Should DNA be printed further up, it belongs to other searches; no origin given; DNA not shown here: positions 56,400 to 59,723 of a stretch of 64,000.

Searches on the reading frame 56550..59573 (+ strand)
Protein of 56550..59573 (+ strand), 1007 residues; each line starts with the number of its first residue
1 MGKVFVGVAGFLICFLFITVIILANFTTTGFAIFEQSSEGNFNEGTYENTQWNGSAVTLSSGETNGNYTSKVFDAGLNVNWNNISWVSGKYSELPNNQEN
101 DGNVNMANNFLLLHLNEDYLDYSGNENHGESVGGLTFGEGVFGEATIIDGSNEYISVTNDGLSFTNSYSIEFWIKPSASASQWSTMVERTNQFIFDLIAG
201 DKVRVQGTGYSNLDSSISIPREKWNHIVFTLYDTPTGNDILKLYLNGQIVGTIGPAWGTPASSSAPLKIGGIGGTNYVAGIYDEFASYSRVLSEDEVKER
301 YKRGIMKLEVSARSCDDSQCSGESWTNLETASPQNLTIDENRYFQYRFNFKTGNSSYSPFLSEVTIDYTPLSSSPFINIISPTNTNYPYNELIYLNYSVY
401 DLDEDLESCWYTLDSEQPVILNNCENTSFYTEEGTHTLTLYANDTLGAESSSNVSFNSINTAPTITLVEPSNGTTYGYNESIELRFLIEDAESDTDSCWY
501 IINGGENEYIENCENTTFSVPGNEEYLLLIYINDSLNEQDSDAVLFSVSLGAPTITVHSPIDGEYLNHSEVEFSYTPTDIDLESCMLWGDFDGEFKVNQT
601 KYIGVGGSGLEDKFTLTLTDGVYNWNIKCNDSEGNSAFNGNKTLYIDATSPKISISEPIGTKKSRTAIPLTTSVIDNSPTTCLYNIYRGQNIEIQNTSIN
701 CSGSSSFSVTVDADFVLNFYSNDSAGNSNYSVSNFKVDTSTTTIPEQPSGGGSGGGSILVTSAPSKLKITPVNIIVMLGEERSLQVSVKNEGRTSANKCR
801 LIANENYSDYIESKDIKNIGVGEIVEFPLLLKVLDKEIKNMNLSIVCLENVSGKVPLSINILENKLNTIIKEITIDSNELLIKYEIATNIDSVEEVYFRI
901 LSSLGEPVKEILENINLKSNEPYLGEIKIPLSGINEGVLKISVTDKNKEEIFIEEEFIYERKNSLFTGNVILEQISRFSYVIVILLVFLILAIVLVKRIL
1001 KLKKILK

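Call 38: search_protein_families(library=pfam, proteins=[window:56550-59573:+], max_evalue=0.00001)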
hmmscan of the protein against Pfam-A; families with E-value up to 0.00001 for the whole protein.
window:56550-59573:+ (1007 aa): 1 family
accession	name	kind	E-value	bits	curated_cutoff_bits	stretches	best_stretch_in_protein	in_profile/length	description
PF13385.13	Laminin_G_3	-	7.1e-22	78.6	27.6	1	149-298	1-151/151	Concanavalin A-like lectin/glucanases superfamily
